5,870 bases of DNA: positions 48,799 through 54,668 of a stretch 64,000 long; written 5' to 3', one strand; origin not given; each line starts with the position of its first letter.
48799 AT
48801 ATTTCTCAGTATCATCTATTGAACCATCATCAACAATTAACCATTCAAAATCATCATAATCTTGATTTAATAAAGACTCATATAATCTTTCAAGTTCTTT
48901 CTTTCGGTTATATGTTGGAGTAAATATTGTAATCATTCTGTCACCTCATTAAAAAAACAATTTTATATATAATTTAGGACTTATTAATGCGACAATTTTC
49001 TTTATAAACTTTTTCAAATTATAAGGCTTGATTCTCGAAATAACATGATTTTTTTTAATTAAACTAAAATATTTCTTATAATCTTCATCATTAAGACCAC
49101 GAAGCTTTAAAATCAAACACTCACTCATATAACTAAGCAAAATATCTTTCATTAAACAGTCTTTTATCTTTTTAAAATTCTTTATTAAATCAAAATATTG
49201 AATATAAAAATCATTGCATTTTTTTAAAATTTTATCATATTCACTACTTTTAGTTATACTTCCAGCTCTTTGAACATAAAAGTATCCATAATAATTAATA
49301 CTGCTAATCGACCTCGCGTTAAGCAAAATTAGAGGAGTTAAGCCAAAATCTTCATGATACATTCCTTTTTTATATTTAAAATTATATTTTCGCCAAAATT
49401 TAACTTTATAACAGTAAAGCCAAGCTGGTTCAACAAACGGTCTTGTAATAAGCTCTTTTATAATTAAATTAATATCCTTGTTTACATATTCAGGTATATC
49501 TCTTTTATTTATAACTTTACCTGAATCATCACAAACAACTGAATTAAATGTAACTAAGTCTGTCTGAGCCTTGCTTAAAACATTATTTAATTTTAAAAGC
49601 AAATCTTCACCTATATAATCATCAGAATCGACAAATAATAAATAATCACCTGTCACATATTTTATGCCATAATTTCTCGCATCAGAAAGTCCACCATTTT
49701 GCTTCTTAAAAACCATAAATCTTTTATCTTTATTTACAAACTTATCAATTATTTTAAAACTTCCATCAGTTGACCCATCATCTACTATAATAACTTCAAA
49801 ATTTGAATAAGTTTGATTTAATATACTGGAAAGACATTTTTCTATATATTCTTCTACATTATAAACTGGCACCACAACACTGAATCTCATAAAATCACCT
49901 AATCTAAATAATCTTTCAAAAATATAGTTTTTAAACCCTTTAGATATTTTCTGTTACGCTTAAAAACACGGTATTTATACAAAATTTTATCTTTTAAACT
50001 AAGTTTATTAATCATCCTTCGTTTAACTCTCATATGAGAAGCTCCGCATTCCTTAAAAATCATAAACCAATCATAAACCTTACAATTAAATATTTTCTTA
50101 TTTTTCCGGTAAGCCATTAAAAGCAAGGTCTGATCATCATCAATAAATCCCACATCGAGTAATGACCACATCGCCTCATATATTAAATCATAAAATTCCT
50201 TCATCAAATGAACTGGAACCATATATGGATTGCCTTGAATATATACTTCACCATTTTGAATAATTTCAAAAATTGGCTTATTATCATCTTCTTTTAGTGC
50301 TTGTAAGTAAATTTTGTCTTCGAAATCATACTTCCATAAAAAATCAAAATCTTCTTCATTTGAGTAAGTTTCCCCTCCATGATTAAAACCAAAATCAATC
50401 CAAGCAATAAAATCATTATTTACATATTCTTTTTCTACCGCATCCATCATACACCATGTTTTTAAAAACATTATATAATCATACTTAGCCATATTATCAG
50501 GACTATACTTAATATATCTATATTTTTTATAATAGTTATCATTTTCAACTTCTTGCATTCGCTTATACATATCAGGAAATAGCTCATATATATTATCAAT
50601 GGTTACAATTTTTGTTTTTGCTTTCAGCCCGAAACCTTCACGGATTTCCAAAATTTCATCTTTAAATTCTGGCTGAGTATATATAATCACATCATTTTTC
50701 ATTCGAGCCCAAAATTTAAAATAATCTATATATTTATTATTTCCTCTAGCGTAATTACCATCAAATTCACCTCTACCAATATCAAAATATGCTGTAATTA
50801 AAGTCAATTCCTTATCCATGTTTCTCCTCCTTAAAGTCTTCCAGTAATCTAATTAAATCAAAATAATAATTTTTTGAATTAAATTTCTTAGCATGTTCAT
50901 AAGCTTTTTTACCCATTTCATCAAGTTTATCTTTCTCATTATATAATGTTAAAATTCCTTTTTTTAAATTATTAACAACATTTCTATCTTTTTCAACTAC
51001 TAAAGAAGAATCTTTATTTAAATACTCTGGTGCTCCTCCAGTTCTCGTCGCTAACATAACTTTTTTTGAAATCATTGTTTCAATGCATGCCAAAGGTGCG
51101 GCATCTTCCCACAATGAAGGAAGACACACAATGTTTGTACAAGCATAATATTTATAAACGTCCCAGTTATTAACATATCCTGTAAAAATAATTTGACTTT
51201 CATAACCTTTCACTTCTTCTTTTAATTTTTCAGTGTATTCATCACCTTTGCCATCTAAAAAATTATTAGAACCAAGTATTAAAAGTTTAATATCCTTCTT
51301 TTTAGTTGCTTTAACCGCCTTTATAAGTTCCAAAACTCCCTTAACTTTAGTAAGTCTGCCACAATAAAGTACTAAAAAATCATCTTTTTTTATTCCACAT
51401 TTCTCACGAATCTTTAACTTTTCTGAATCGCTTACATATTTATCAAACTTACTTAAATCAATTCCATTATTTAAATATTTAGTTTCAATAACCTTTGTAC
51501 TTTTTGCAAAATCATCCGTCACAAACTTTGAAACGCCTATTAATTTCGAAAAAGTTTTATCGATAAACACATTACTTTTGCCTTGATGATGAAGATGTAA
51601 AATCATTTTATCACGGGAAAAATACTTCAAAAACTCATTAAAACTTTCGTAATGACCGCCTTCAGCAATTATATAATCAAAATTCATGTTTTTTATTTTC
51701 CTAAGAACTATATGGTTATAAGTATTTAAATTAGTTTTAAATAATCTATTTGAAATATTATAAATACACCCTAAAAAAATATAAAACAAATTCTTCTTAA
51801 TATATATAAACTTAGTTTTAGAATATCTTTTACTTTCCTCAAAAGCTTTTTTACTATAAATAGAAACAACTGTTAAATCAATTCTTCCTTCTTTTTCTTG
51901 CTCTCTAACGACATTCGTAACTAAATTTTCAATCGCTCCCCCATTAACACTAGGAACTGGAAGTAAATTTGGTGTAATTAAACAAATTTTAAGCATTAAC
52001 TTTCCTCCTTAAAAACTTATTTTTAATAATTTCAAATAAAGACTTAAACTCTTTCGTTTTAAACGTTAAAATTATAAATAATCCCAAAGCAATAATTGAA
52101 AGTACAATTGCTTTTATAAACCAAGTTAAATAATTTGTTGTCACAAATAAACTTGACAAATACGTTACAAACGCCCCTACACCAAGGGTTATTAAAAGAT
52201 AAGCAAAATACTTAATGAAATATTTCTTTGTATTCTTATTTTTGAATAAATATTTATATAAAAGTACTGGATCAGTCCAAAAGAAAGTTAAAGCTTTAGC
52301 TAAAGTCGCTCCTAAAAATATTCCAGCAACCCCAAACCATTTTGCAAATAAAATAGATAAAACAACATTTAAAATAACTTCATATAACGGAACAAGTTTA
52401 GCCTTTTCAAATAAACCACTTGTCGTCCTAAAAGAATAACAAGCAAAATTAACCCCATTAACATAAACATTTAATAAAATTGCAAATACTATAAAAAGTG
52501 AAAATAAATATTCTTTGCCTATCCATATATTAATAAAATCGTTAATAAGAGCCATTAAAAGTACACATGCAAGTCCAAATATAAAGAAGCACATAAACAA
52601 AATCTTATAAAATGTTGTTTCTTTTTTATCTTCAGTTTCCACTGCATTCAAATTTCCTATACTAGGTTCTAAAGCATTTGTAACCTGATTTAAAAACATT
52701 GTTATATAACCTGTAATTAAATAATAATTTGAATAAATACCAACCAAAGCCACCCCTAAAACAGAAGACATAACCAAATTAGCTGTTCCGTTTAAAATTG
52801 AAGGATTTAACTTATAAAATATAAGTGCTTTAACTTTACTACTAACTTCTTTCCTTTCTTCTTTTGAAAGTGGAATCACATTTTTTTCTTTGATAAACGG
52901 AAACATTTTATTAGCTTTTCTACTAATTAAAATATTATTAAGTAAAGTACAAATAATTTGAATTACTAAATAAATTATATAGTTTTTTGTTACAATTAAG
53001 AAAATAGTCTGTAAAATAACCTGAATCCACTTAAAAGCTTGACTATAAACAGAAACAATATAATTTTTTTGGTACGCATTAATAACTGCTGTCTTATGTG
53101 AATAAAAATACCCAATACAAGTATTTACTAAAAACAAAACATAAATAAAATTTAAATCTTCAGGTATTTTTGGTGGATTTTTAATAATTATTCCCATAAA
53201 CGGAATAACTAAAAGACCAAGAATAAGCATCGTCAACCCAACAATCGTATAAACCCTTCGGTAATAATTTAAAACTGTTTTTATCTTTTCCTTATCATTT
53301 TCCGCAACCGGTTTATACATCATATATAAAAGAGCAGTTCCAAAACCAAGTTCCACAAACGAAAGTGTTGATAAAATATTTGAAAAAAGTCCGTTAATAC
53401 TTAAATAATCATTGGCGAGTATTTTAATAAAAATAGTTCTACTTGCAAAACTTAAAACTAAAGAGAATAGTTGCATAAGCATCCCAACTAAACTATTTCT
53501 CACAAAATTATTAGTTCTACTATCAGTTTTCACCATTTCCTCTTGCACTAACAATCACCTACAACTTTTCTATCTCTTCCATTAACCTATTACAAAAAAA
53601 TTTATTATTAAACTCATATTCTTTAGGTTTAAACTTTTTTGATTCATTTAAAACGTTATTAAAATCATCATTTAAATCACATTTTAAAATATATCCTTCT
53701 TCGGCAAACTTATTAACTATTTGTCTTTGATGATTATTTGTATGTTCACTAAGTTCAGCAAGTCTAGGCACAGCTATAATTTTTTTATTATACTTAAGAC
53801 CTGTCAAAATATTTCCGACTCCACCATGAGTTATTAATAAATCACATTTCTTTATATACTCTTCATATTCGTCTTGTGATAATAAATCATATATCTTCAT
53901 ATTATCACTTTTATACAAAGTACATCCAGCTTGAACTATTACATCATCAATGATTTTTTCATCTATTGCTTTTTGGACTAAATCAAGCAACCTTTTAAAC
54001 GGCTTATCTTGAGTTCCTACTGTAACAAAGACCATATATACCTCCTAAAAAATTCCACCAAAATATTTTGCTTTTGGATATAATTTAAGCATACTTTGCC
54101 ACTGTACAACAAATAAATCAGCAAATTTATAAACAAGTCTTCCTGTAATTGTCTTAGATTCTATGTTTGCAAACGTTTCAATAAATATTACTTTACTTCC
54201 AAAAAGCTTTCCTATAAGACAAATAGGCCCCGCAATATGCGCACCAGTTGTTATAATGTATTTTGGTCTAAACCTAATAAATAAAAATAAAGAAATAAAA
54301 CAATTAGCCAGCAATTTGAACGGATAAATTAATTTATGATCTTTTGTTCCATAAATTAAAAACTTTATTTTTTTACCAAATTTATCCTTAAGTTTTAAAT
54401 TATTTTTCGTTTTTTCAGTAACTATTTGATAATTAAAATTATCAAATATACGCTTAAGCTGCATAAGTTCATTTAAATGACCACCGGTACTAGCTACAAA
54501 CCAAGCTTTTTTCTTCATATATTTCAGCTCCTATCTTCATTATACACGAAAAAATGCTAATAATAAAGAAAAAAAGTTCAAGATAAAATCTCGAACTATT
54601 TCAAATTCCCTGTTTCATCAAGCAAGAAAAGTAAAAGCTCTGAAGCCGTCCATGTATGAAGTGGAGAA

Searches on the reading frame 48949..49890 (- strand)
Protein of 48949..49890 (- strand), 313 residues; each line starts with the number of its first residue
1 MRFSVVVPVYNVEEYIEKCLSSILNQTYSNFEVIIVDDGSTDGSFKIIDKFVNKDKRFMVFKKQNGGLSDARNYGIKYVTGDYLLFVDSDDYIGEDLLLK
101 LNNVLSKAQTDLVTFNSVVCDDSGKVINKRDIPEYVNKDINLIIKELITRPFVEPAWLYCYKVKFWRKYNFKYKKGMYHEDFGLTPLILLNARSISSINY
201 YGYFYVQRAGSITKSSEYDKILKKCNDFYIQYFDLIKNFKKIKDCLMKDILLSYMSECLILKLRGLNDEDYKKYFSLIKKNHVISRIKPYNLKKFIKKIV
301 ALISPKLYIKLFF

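Call 29: search_protein_families(library=pfam, proteins=[window:48949-49890:-], max_evalue=0.001)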
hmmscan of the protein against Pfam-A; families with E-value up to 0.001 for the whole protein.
window:48949-49890:- (313 aa): 3 families
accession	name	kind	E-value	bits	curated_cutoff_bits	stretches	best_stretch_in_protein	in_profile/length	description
PF00535.33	Glycos_transf_2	-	1.2e-38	133.2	23.3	1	4-134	1-134/168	Glycosyl transferase family 2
PF10111.15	Glyco_tranf_2_2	-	8.6e-15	55.4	27.3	1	4-104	1-105/276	Glycosyltransferase like family 2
PF13641.12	Glyco_tranf_2_3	-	3.7e-13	50.5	27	1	2-129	2-134/230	Glycosyltransferase like family 2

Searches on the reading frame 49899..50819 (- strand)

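Call 29: search_protein_families(library=pfam, proteins=[window:49899-50819:-], max_evalue=0.001)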
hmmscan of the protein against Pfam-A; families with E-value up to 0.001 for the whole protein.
window:49899-50819:- (306 aa): 1 family
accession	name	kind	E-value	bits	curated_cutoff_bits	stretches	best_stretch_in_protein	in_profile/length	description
PF09612.15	HtrL_YibB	-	2e-38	132.9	24.1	1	4-256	2-263/267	Bacterial protein of unknown function (HtrL_YibB)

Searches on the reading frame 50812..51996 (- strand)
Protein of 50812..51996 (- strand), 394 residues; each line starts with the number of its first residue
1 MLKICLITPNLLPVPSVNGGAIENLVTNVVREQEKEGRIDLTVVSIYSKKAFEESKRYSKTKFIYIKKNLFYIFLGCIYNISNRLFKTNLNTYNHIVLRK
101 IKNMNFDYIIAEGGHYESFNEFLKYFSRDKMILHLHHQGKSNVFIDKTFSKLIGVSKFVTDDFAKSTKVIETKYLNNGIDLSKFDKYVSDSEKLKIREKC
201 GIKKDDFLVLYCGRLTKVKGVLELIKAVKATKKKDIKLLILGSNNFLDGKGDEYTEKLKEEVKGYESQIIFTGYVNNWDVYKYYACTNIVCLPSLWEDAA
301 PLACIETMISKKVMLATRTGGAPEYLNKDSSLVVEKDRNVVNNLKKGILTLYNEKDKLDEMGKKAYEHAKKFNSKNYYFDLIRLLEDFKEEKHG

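Call 29: search_protein_families(library=pfam, proteins=[window:50812-51996:-], max_evalue=0.001)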
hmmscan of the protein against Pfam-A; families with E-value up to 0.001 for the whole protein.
window:50812-51996:- (394 aa): 2 families
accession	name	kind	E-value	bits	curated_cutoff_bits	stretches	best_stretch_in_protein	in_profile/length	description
PF00534.26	Glycos_transf_1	-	9.5e-28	97.3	26.4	1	194-367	3-171/172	Glycosyl transferases group 1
PF13692.12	Glyco_trans_1_4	-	5e-22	79.1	27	1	208-353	3-141/142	Glycosyl transferases group 1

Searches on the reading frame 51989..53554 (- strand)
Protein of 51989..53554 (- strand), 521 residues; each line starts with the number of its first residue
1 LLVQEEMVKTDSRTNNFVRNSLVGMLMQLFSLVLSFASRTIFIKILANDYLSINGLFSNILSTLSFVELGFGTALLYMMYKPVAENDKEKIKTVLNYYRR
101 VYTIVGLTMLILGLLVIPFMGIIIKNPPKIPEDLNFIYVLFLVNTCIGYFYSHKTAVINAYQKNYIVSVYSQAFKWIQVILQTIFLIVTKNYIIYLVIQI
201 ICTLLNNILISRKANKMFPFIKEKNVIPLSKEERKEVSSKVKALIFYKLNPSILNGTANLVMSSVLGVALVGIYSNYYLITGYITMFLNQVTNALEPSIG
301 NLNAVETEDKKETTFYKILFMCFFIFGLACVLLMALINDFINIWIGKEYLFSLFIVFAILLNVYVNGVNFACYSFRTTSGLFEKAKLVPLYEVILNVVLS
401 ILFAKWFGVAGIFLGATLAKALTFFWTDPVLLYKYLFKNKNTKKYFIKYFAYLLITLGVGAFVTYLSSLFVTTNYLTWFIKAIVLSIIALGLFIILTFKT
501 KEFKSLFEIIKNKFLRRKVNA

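Call 29: search_protein_families(library=pfam, proteins=[window:51989-53554:-], max_evalue=0.001)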
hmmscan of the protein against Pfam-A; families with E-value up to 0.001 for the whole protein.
window:51989-53554:- (521 aa): 1 family
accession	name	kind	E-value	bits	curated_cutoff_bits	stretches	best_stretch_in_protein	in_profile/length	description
PF01554.23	MatE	-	0.00061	20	24.9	1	27-130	4-107/161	MatE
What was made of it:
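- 51989..53554 (-): MOP-superfamily transporter in the next transcription unit. It is probably the Wzx of the backbone glycan and is the only flippase candidate in the window (not assigned). Weak MatE hit of 20 bits, below the cut-off (call 29).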

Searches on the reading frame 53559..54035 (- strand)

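Call 29: search_protein_families(library=pfam, proteins=[window:53559-54035:-], max_evalue=0.001)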
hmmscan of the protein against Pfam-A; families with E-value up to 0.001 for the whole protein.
window:53559-54035:- (158 aa): 1 family
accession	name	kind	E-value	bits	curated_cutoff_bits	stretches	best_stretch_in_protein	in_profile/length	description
PF04101.22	Glyco_tran_28_C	-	5.3e-16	59.5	22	1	1-145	1-153/166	Glycosyltransferase family 28 C-terminal domain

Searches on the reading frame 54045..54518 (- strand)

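Call 29: search_protein_families(library=pfam, proteins=[window:54045-54518:-], max_evalue=0.001)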
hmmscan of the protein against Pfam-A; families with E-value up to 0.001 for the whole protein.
window:54045-54518:- (157 aa): 1 family
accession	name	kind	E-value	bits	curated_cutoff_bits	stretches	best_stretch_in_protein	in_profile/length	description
PF08660.17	Alg14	-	1.4e-16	61.4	27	1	66-154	75-169/171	Oligosaccharide biosynthesis protein Alg14 like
